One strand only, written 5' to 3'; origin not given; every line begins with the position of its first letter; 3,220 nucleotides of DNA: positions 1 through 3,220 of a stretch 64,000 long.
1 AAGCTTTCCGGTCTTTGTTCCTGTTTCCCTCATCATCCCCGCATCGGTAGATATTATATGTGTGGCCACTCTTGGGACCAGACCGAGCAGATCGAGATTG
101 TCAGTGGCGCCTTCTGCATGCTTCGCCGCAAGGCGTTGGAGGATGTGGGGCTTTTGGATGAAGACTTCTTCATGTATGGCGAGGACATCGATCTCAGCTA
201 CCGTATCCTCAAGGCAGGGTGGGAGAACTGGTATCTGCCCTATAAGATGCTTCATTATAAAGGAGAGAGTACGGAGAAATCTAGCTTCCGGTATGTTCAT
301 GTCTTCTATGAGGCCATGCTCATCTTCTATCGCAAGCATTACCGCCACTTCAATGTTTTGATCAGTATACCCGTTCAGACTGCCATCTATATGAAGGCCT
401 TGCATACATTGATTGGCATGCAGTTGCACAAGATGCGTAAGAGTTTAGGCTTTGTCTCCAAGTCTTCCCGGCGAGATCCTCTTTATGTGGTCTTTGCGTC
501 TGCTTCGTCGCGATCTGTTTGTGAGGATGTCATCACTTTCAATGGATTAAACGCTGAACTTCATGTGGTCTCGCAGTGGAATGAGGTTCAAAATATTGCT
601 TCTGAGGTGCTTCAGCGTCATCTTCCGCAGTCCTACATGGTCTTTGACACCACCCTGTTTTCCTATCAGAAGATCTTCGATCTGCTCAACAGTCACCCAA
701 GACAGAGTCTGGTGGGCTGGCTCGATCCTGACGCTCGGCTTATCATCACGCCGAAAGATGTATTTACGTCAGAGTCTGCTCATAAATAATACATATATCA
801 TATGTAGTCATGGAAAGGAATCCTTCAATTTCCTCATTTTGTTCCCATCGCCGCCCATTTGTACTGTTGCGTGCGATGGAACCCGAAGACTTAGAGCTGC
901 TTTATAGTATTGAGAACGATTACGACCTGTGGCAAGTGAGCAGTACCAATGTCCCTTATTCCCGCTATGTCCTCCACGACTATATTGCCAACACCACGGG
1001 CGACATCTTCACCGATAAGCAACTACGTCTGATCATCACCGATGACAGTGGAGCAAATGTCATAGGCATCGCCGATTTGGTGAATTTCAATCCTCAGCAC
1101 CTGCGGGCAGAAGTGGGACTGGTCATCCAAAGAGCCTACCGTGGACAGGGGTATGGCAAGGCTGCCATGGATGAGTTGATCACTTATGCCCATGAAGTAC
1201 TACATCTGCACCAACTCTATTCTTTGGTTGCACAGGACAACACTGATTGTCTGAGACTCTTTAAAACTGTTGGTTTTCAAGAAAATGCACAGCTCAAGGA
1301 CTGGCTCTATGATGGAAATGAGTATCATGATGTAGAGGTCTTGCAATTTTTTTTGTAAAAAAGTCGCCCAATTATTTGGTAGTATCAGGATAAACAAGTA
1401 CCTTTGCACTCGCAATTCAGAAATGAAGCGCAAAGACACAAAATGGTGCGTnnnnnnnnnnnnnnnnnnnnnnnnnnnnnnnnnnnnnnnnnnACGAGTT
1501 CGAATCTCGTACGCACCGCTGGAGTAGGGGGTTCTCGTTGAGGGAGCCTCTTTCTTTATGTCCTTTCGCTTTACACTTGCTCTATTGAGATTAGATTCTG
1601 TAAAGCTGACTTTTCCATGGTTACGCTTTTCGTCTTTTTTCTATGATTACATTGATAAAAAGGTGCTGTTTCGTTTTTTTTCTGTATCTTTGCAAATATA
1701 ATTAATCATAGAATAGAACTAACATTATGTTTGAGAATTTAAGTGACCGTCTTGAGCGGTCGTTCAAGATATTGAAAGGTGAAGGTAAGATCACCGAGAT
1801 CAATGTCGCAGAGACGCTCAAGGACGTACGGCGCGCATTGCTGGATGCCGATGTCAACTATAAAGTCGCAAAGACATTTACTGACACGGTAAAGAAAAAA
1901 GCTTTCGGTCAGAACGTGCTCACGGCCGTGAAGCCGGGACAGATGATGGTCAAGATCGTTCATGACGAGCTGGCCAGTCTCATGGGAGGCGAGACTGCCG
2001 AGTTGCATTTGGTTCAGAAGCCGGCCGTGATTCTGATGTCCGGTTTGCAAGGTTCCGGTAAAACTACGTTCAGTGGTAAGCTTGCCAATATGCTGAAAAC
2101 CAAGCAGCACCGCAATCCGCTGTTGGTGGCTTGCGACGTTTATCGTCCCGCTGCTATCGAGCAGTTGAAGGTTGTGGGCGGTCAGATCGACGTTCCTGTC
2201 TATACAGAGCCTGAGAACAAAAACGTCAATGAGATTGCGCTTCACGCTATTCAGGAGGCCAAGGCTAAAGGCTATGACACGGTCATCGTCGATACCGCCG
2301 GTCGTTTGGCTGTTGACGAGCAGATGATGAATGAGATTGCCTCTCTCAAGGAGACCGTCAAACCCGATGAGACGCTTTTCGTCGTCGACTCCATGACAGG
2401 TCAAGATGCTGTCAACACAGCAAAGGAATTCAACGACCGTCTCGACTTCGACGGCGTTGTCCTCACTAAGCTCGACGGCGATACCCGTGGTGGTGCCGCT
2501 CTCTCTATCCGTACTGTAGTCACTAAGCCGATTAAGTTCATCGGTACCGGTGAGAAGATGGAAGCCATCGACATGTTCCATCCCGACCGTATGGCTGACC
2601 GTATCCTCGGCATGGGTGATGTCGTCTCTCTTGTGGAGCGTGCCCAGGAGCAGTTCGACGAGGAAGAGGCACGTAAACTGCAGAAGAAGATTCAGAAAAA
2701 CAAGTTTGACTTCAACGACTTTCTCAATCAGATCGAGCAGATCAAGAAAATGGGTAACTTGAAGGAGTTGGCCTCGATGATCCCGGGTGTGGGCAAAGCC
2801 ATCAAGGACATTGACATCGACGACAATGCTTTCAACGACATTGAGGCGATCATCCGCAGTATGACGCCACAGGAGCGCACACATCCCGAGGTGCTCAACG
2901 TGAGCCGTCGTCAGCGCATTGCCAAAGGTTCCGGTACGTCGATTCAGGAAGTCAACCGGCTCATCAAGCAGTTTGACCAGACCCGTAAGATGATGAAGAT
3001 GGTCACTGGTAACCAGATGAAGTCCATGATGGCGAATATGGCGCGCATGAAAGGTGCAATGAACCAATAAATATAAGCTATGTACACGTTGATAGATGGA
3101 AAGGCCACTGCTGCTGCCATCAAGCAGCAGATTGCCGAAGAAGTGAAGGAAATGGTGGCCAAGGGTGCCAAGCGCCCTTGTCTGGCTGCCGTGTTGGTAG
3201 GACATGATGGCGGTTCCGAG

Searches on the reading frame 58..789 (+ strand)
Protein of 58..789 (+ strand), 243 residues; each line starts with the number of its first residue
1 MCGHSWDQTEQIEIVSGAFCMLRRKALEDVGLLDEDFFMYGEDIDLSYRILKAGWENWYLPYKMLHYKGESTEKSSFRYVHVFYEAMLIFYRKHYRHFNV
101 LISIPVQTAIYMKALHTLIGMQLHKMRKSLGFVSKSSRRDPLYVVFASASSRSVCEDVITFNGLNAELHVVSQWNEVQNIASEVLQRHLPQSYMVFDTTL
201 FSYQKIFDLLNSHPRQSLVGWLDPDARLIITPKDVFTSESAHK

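Call 85: search_protein_families(library=pfam, proteins=[window:58-789:+], max_evalue=0.0001)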
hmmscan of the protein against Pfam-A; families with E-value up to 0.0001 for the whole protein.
window:58-789:+ (243 aa): 2 families
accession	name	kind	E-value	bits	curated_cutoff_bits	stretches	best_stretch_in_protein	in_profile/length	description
PF13632.12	Glyco_trans_2_3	-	1.4e-08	35.2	27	1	14-104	71-145/198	Glycosyl transferase family group 2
PF13641.12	Glyco_tranf_2_3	-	9.7e-07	29.5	27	1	13-65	157-209/230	Glycosyltransferase like family 2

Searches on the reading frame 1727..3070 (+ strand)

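Call 55: search_protein_families(library=pfam, proteins=[L042:10156-11028:+], max_evalue=0.001)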
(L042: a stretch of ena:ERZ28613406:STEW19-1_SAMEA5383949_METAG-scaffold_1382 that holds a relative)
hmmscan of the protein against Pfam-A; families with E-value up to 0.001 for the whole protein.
L042:10156-11028:+ (290 aa): 1 family
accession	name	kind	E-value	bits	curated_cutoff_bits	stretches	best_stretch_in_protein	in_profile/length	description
PF12784.13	PDDEXK_2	-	1.6e-22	80.8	27.4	1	10-126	3-122/229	PD-(D/E)XK nuclease family transposase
